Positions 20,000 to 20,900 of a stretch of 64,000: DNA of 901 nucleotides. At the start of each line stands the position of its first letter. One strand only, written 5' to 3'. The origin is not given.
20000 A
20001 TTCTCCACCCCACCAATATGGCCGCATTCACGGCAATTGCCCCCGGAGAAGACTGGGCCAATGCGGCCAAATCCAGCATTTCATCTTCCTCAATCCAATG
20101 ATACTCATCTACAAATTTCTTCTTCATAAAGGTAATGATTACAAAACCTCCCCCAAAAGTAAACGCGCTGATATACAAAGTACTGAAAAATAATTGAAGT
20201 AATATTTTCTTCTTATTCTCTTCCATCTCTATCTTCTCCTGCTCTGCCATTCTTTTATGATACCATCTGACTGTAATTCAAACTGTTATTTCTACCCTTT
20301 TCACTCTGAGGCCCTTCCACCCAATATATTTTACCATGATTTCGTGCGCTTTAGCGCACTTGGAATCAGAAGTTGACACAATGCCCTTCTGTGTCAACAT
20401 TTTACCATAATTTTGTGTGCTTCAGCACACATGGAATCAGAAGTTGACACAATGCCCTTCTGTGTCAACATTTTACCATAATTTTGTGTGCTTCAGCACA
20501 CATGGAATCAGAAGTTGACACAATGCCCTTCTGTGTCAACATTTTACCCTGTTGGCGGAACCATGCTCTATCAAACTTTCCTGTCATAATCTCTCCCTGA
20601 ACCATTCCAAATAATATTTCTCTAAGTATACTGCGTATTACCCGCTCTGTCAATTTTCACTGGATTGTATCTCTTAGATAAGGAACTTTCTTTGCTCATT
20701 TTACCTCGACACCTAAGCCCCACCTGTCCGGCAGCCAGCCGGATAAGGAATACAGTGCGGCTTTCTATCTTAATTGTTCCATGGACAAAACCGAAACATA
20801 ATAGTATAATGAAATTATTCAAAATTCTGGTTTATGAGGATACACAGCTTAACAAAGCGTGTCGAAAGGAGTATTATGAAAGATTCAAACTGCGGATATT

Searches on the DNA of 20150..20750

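Call 10: search_rna_families(source=window, start=20150, end=20750, threshold=evalue, max_evalue=10)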
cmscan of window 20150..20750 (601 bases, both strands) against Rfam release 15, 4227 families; matches with E-value up to 10: 10.
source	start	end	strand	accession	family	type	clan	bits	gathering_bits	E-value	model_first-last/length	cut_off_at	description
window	20516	20623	+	RF01504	Afu_254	Gene; sRNA;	-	19.2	60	1.1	1-158/158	no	A. fumigatus sRNA Afu_254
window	20460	20523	-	RF04165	mir-2483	Gene; miRNA;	-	18.3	75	1.2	1-80/80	no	mir-2483 microRNA precursor family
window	20175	20266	-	RF00172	CAESAR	Cis-reg;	-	17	45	2.8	1-80/80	no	ctgf/hcs24 CAESAR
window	20150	20181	+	RF01173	snoU105B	Gene; snRNA; snoRNA; CD-box;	CL00075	14.1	49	6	49-80/80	5'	Small nucleolar RNA U105B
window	20189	20258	-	RF00516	ylbH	Cis-reg; leader;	-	13.8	50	2.4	1-122/122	no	ylbH leader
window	20463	20529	+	RF01400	istR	Gene; antitoxin;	-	13.6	45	4.2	1-130/130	no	istR Hfq binding RNA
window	20503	20551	-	RF03684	mir-1990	Gene; miRNA;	-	13.3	63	6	1-75/75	no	mir-1990 microRNA precursor family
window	20588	20631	-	RF01762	whalefall-1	Gene; sRNA;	-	12.8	37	2.6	1-56/56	no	Whalefall-1 RNA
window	20179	20263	+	RF02706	TeloSII_ncR30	Gene; sRNA;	-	12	86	2.9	1-226/226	no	TeloSII non coding RNA 30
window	20411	20470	-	RF03027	RT-6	Gene; sRNA;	-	12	46.7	8.9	1-75/75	no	RT-6 RNA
